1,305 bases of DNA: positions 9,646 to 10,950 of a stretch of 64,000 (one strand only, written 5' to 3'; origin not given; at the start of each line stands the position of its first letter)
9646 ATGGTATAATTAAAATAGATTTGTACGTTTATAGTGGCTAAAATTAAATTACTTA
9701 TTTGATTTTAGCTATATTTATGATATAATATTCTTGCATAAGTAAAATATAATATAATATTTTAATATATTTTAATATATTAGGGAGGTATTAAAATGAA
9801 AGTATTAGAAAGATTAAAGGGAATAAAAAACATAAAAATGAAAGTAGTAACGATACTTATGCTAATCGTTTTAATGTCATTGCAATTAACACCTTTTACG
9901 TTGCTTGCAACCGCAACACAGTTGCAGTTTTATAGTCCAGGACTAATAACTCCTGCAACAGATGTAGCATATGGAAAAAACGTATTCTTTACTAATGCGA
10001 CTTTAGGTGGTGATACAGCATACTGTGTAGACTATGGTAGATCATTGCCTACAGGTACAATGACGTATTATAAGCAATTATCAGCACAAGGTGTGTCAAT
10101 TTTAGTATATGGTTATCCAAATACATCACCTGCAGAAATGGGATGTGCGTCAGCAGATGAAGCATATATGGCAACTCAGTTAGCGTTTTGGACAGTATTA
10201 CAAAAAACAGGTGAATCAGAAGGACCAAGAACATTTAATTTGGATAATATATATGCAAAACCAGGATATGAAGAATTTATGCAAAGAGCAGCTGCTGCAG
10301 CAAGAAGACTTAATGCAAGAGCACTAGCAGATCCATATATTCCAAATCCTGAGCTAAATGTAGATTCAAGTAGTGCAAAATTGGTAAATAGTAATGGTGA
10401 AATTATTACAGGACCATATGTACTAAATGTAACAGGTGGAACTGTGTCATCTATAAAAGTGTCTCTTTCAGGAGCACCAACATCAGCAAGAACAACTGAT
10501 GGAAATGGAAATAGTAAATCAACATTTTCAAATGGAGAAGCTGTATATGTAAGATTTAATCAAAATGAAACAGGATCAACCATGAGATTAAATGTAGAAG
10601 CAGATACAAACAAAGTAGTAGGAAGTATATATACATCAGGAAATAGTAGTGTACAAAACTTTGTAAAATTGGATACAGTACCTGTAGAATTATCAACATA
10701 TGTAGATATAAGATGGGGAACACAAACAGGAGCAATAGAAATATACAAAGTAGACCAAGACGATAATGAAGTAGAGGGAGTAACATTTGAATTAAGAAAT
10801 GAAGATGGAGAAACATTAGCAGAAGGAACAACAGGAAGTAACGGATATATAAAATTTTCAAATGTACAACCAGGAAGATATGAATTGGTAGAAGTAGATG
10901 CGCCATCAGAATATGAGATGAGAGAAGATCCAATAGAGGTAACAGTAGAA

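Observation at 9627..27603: Three tandem paralogous thioester-domain (TQXA) LPVTG mega-adhesins carrying the same warhead on stalks of 10, 15 and 22 domains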

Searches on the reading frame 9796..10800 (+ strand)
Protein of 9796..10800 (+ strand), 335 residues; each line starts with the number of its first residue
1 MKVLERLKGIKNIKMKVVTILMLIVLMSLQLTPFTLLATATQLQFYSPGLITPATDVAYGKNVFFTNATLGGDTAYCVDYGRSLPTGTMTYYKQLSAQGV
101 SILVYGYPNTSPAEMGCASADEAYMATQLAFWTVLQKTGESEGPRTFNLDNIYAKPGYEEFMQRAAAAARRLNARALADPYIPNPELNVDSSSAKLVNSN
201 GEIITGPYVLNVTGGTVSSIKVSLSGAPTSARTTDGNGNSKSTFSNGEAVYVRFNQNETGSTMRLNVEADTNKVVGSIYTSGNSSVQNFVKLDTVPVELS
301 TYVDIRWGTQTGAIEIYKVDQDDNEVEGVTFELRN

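Call 6: search_solved_structures(query=window:9796-10800:+, max_evalue=1, show_alignments=3)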
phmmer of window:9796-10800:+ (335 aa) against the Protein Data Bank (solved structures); distinct sequences matched with E-value up to 1: 2.
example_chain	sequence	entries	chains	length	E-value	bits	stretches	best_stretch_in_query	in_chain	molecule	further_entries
6fwv_A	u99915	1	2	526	1.8e-14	56.6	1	69-335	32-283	Collagen Adhesion protein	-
6fwy_A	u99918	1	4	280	0.055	15.6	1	72-134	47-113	B-type Cna protein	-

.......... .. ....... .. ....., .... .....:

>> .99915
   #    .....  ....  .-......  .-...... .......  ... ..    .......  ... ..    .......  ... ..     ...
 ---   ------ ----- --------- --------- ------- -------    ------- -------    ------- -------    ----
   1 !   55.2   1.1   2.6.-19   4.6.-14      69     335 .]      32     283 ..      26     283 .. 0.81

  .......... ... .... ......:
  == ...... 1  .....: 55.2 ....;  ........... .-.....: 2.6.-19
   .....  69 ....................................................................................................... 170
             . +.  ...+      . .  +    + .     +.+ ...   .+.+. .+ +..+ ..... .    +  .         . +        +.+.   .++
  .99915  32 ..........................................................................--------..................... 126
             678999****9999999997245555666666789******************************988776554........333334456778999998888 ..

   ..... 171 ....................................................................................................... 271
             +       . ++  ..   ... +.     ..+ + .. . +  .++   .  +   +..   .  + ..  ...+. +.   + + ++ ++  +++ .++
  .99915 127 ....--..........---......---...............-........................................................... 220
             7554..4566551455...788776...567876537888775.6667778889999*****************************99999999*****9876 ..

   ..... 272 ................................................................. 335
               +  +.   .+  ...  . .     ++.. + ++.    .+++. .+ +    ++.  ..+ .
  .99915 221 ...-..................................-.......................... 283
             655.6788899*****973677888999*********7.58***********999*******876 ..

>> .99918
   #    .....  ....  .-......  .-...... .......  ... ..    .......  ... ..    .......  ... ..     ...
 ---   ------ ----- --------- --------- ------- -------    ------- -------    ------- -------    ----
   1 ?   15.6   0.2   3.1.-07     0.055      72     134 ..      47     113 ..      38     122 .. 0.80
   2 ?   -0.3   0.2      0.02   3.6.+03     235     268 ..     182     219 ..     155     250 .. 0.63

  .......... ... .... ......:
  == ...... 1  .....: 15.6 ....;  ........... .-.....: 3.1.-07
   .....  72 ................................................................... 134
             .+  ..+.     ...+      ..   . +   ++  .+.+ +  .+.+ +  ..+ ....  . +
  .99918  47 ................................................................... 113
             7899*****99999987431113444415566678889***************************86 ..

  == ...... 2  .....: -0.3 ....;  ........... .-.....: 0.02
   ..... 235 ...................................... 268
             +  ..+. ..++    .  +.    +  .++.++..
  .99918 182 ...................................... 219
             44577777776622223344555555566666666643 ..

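Call 8: find_related_loci(query=window:9796-10740:+, collection=genome_contigs, flank=10000)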
Query window:9796-10740:+ (315 aa) in genome_contigs; peptide patterns used: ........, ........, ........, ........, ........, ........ (x = any residue, [..] = any of these).
109 stretches matched a pattern; 19 encode a relative of the query (tblastn E <= 1e-3); 18 distinct loci.
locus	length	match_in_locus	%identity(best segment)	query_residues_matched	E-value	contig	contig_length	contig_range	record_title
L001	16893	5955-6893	77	2-315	6e-153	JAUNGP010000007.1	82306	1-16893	MAG: Clostridia bacterium isolate S26M_St_7 NODE_157_length_82306_cov_37.079002, whole genome shotgun sequence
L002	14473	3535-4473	70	2-315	2e-144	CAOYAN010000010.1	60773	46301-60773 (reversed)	MAG TPA_asm: uncultured Clostridia bacterium isolate MGBC120553 genome assembly, contig: MGBC120553.10, whole genome sho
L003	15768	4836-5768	45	1-307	1e-92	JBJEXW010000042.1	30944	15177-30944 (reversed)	MAG: Clostridia bacterium isolate LOHA17_bin.027 NODE_659_length_30944_cov_40.367056, whole genome shotgun sequence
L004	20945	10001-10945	46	7-315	1e-91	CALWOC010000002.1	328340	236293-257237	MAG: uncultured Clostridia bacterium isolate BRZ_EH__bin69 genome assembly, contig: BRZ_EH__NODE_30_length_328340_cov_19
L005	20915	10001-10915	46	7-307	7e-91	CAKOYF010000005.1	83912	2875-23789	MAG: uncultured Clostridia bacterium isolate REFINED_METABAT215_TOP10_CONTIGS_1500_ASSEMBLY_K77_MERGED__Hadza_MoBio_hadz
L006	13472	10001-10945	45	7-315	2e-89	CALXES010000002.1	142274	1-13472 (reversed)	MAG: uncultured Clostridia bacterium isolate BRZ_H__bin97 genome assembly, contig: BRZ_H__NODE_113_length_142274_cov_6.4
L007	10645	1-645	66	100-315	7e-89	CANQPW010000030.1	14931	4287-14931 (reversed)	MAG: uncultured Clostridia bacterium isolate Lapin-011__bin25 genome assembly, contig: Lapin-011__NODE_4160_length_14931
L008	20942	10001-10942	47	7-315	2e-88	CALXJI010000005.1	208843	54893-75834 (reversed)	MAG: uncultured Clostridia bacterium isolate BRZ_CM__bin36 genome assembly, contig: BRZ_CM__NODE_54_length_208843_cov_40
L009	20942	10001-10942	45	7-315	7e-88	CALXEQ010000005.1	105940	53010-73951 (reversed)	MAG: uncultured Clostridia bacterium isolate BRZ_FI__bin34 genome assembly, contig: BRZ_FI__NODE_237_length_105940_cov_5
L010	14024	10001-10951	45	7-315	1e-87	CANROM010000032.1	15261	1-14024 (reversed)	MAG: uncultured Clostridia bacterium isolate Lapin-020__bin31 genome assembly, contig: Lapin-020__NODE_5328_length_15261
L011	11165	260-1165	46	18-315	6e-83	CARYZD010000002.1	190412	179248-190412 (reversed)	MAG TPA_asm: uncultured Clostridia bacterium isolate MGBC142693 genome assembly, contig: MGBC142693.2, whole genome shot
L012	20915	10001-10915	43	7-307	8e-81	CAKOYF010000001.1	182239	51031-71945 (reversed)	MAG: uncultured Clostridia bacterium isolate REFINED_METABAT215_TOP10_CONTIGS_1500_ASSEMBLY_K77_MERGED__Hadza_MoBio_hadz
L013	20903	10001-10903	45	19-315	2e-80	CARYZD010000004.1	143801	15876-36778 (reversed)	MAG TPA_asm: uncultured Clostridia bacterium isolate MGBC142693 genome assembly, contig: MGBC142693.4, whole genome shot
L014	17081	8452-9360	45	8-307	2e-79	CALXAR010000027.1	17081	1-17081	MAG: uncultured Clostridia bacterium isolate BRZ_LF__bin5 genome assembly, contig: BRZ_LF__NODE_4227_length_17081_cov_7.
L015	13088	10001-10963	45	1-315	8e-79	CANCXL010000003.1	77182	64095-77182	MAG TPA_asm: uncultured Clostridiaceae bacterium isolate ERR6760096_bin.49_metawrap_v1.3_MAG genome assembly, contig: ER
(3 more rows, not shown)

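Call 17: find_homologous_proteins(query=window:9910-10740:+, max_evalue=0.00001)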
Query window:9910-10740:+ (277 aa): 2 proteins with E <= 0.00001 among 5834 candidates.
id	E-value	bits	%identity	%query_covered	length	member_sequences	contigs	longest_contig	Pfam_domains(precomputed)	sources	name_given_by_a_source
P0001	2.1e-72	261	47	97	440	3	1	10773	PF08341.17,PF17802.8,PF17210.10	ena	-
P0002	1.1e-69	253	72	58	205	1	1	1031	PF08341.17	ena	-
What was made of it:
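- Tried and rejected: It returned only 2 hits (call 17).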

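Call 22: find_homologous_proteins(query=A1, max_evalue=0.00001)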
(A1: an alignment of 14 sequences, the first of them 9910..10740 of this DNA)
Query A1 (14 sequences) (277 aa, profile of the alignment): 25 proteins with E <= 0.00001 among 8000 candidates.
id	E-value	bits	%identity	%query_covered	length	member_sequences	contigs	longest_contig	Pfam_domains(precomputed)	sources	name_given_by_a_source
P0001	1.2e-171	588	47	97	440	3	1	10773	PF08341.17,PF17802.8,PF17210.10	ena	-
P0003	1.1e-159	548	46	97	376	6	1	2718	PF08341.17,PF07210.19,PF17802.8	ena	-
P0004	4.5e-139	481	77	100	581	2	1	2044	PF08341.17,PF11974.15,PF17802.8,PF13620.13,PF22904.4,PF17210.10,PF16555.12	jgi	-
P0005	1.3e-135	469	69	100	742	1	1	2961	PF08341.17,PF11974.15,PF17802.8,PF13620.13,PF22904.4,PF17210.10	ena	-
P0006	1.7e-133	462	47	76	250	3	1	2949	PF08341.17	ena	-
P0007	5.4e-133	461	49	79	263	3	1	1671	PF08341.17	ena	-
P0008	1.7e-125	436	49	74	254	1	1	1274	PF08341.17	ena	-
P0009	3.8e-123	428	50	74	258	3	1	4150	PF08341.17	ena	-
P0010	5.2e-103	362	39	87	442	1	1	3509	PF08341.17,PF17802.8,PF13620.13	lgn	-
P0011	6.1e-103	362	38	94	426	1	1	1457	PF08341.17,PF17802.8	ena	-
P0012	7.4e-99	349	54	53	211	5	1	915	PF08341.17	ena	-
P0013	2.0e-98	347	40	90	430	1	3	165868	PF02369.23,PF08341.17,PF17802.8,PF13620.13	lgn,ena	-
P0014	2.0e-98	347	40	90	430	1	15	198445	PF08341.17,PF17802.8,PF13620.13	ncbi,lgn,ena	-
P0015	2.0e-98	347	40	90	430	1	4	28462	PF02369.23,PF08341.17,PF17802.8,PF13620.13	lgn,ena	-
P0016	2.2e-98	347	40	92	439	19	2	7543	PF08341.17,PF17802.8,PF13620.13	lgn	-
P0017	1.2e-97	345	40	90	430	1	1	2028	PF02369.23,PF08341.17,PF17802.8,PF13620.13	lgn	-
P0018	9.8e-97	342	46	54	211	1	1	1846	PF08341.17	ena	-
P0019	1.5e-96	341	33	89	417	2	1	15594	PF08341.17,PF17802.8,PF13620.13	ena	-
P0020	1.9e-96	341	33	89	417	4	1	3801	PF08341.17,PF17802.8,PF13620.13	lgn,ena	-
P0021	1.1e-91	325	40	89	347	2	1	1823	PF08341.17,PF17802.8,PF13620.13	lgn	-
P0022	1.2e-90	322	34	99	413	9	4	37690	PF08341.17,PF17802.8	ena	-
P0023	5.2e-86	306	37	86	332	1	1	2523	PF08341.17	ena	-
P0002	6.3e-85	303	72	58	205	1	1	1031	PF08341.17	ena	-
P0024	9.3e-80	286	34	92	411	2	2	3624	PF08341.17,PF17802.8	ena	-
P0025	7.5e-79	283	35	83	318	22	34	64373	PF08341.17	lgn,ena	-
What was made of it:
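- Tried and rejected: A profile of 14 sequences returned 25 (call 22).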

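Call 36: search_protein_families(library=pfam, proteins=[L004:5637-6146:+, L004:6143-7912:+, L004:7927-9666:+, L004:13096-14475:+, L001:389-3394:+, L001:4229-5665:+, L002:710-2623:+, L002:2804-3256:+, L004:9965-12937:+], max_evalue=0.001)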
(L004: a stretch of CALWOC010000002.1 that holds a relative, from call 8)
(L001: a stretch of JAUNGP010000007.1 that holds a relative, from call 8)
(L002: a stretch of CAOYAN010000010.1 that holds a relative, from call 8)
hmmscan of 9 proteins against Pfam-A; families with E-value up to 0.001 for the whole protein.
L004:5637-6146:+ (169 aa): 1 family
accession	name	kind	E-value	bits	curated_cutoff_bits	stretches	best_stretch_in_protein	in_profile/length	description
PF01257.25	2Fe-2S_thioredx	-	6.1e-50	169.3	24.8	1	18-160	2-144/145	Thioredoxin-like [2Fe-2S] ferredoxin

L004:6143-7912:+ (589 aa): 12 families
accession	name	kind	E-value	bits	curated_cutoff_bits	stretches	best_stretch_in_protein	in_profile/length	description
PF01512.22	Complex1_51K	-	4.1e-48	163.5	31.2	1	153-324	1-149/150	Nuo51 FMN-binding domain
PF10589.14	NADH_4Fe-4S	-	4.7e-33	113.3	23.5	1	436-519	2-85/85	NADH-ubiquinone oxidoreductase-F iron-sulfur binding region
PF00037.32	Fer4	-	1.2e-13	50.7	21.1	2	568-589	3-24/24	4Fe-4S binding domain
PF12837.12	Fer4_6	-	5.6e-10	39.1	25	2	567-588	3-24/24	4Fe-4S binding domain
PF12797.12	Fer4_2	-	9.8e-09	35.1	24.5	1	566-585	3-22/22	4Fe-4S binding domain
PF12838.12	Fer4_7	-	6.5e-08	33.4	27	1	542-587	1-52/52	4Fe-4S dicluster domain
PF13237.11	Fer4_10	-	7.2e-08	32.7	25.5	1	536-584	2-53/53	4Fe-4S dicluster domain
PF25160.1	LdpA_Fe-S-bd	-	8.5e-08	32.3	27.6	2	549-589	9-44/49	LdpA Fe-S cluster-binding domain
PF01257.25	2Fe-2S_thioredx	-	1.8e-07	31.6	24.8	1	3-76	67-143/145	Thioredoxin-like [2Fe-2S] ferredoxin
PF13187.11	Fer4_9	-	6.2e-07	29.8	27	1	542-588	1-52/52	4Fe-4S dicluster domain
PF10531.15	SLBB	-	7.9e-07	29.3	27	1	348-396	2-53/55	SLBB domain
PF14697.11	Fer4_21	-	2.9e-06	27.7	35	0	531-559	29-58/59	4Fe-4S dicluster domain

L004:7927-9666:+ (579 aa): 10 families
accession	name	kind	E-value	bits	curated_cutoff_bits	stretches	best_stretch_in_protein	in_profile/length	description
PF02906.19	Fe_hyd_lg_C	-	1.5e-103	346.1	22.1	1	224-506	3-245/245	Iron only hydrogenase large subunit, C-terminal domain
PF02256.22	Fe_hyd_SSU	-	5e-24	84.5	24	1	520-574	2-56/56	Iron hydrogenase small subunit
PF13510.11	Fer2_4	-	2.9e-21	75.7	22.8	1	1-76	3-81/82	2Fe-2S iron-sulfur cluster binding domain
PF10588.14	NADH-G_4Fe-4S_3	-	4.2e-15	55.4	27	1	83-121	1-39/40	NADH-ubiquinone oxidoreductase-G iron-sulfur binding region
PF22117.2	Fer4_Nqo3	-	4e-06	27.4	27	1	137-204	2-66/67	NADH-quinone oxidoreductase subunit 3, ferredoxin-like domain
PF12838.12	Fer4_7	-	2.1e-05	25.3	27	1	145-203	1-52/52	4Fe-4S dicluster domain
PF00037.32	Fer4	-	4.2e-05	23.6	21.1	0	189-204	8-23/24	4Fe-4S binding domain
PF13187.11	Fer4_9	-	9.6e-05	22.8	27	1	145-203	1-51/52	4Fe-4S dicluster domain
PF13484.11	Fer4_16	-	0.00018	22.6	30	1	188-214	1-28/66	4Fe-4S double cluster binding domain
PF22609.1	Fe_hydrogense_Fe-S_bd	-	0.0007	19.6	27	1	78-115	1-38/41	Iron hydrogenase 1-like, iron-sulfur centre-binding domain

L004:13096-14475:+ (459 aa): 2 families
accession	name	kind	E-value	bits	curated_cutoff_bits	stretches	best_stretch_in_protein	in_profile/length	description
PF08341.16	TED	-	3.6e-09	37.4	22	1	152-217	34-97/102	Thioester domain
PF17802.7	SpaA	-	2.3e-05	24.9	23.1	1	380-452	4-85/91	Prealbumin-like fold domain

L001:389-3394:+ (1001 aa): 8 families
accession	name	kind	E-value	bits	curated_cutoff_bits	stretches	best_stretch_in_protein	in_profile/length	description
PF17802.7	SpaA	-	1.6e-209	679.3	23.1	11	63-149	1-90/91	Prealbumin-like fold domain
PF17210.9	SdrD_B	-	1.2e-52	177.3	29.7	7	791-850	18-76/112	SdrD B-like domain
PF11974.14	bMG3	-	5.8e-40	135.9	34.9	0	73-108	24-59/103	Bacterial alpha-2-macroglobulin MG3 domain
PF13620.12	CarboxypepD_reg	-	4.2e-39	133.2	32.3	0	610-654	7-51/82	Carboxypeptidase regulatory-like domain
PF23835.1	DUF7205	-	3e-09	37.1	27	0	57-104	60-106/128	Domain of unknown function (DUF7205)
PF13860.13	FlgD_ig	-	1.5e-07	31.8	27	0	796-815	21-40/79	FlgD Ig-like domain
PF05030.17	SSXT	-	7.6e-05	22.7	26.2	0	354-367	12-25/62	SSXT protein (N-terminal region)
PF19208.5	DUF5880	-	8e-05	23.1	25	0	214-257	44-87/97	Family of unknown function (DUF5880)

L001:4229-5665:+ (478 aa): 6 families
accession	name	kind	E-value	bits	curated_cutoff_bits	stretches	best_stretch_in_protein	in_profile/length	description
PF12146.15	Hydrolase_4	-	5.5e-12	45.9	27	2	201-291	7-99/239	Serine aminopeptidase, S33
PF00561.26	Abhydrolase_1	-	3.9e-10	40.3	25.8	1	200-286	2-87/245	alpha/beta hydrolase fold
PF00326.27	Peptidase_S9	-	2.4e-07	30.9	22.6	1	223-409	11-187/213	Prolyl oligopeptidase family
PF02129.25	Peptidase_S15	-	4.4e-07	30.3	23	1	201-315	46-141/262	X-Pro dipeptidyl-peptidase (S15 family)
PF12697.13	Abhydrolase_6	-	9.3e-06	26.9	26.3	1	222-302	23-93/217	Alpha/beta hydrolase family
PF20434.5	BD-FAE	-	1.9e-05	24.7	26.8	1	291-387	129-213/215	BD-FAE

L002:710-2623:+ (637 aa): 8 families
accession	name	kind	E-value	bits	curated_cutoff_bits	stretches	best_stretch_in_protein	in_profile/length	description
PF17802.7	SpaA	-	7.1e-129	420.8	23.1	7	59-144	1-89/91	Prealbumin-like fold domain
PF17210.9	SdrD_B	-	1.2e-28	100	29.7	1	519-573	19-72/112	SdrD B-like domain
PF13620.12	CarboxypepD_reg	-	4.1e-23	82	32.3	0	336-380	7-51/82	Carboxypeptidase regulatory-like domain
PF11974.14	bMG3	-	1.1e-18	67.5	34.9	0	69-104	24-59/103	Bacterial alpha-2-macroglobulin MG3 domain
PF25089.1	DUF7804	-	6.9e-06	26.6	27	0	450-485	41-75/84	Domain of unknown function (DUF7804)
PF01868.21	RNase_P-MRP_p29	-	3.5e-05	24.1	27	0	478-498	27-47/84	Ribonuclease P/MRP, subunit p29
PF23835.1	DUF7205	-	0.00073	19.7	27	0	412-463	59-108/128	Domain of unknown function (DUF7205)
PF00058.23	Ldl_recept_b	-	0.00076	20.3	21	0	382-393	30-41/42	Low-density lipoprotein receptor repeat class B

L002:2804-3256:+ (150 aa): 0 families

L004:9965-12937:+ (990 aa): 7 families
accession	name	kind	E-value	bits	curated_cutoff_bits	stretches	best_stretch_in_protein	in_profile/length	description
PF17802.7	SpaA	-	5.1e-143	466.1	23.1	7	413-499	1-90/91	Prealbumin-like fold domain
PF17210.9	SdrD_B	-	3.9e-32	111.2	29.7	3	421-476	18-72/112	SdrD B-like domain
PF13620.12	CarboxypepD_reg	-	4.4e-28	97.9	32.3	0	331-406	7-79/82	Carboxypeptidase regulatory-like domain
PF11974.14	bMG3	-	2.7e-27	95.2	34.9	0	502-547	13-58/103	Bacterial alpha-2-macroglobulin MG3 domain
PF08341.16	TED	-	2.9e-10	40.9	22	1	80-184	1-101/102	Thioester domain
PF07210.18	DUF1416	-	0.00013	22.3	23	0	330-377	25-71/97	Protein of unknown function (DUF1416)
PF19208.5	DUF5880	-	0.00053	20.5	25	0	742-786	42-86/97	Family of unknown function (DUF5880)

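Call 37: predict_structure(alignment_id=A2)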
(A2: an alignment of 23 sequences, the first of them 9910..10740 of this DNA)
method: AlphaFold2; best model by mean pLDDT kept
length: 277 residues; sequences in the alignment: 23
mean_pLDDT: 91.5   pTM: 0.80
mean pLDDT of the five models: 91.5, 91.4, 91.2, 90.9, 90.8
residues with pLDDT >= 90: 214; 70-90: 52; 50-70: 5; < 50: 6
segments of 3 or more residues with pLDDT < 50: 273-277
pLDDT, mean of each block of 10 residues (from residue 1): 85 95 93 96 92 93 95 97 98 92 88 96 98 94 81 92 92 87 94 94 94 93 93 92 92 92 92 45
secondary structure, 60 per line:
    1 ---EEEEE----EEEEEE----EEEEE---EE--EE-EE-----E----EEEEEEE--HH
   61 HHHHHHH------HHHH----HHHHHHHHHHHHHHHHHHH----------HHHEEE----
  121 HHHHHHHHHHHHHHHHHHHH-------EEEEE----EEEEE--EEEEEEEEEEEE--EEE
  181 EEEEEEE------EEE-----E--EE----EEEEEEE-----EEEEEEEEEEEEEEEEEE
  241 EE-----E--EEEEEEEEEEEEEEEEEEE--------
elements in order: E4-8 E13-18 E23-27 E50-56 H59-67 H74-77 H82-100 E114-116 H121-140 E148-152 E157-161 E164-175 E178-187 E194-196 E211-217 E223-242 E251-269

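Call 39: search_protein_representatives(protein=window:9910-10740:+)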
Query: 277 residues. Proteins with E-value up to 0.001 (for the whole library): 184; up to 1e-10: 66; up to 1e-30: 39. The best 150 are listed.
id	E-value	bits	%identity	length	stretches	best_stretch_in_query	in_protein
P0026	1.4e-175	597.9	98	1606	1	1-277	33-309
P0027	1.4e-123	427.5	59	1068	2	1-277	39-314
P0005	3.7e-119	413.0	69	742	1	2-277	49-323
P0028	2.7e-71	256.2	46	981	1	1-272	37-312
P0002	3.6e-70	252.5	76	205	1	2-149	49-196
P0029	1.1e-66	241.1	48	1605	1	1-270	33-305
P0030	4.0e-63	229.4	43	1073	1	1-270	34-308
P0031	2.3e-59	217.1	43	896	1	4-274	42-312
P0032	6.0e-55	202.6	40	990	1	8-270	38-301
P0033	1.3e-54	201.5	44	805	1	16-276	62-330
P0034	1.5e-54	201.3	41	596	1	2-262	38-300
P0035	5.6e-51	189.6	41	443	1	18-272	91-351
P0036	3.2e-49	183.8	38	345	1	26-277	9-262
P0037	4.7e-48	180.0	43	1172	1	22-268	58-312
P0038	5.8e-47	176.4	41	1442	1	23-276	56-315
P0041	3.4e-45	170.6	40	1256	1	14-276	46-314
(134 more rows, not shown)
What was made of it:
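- Tried and rejected: The exhaustive representative search gave 184 at E<=1e-3 (call 39).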
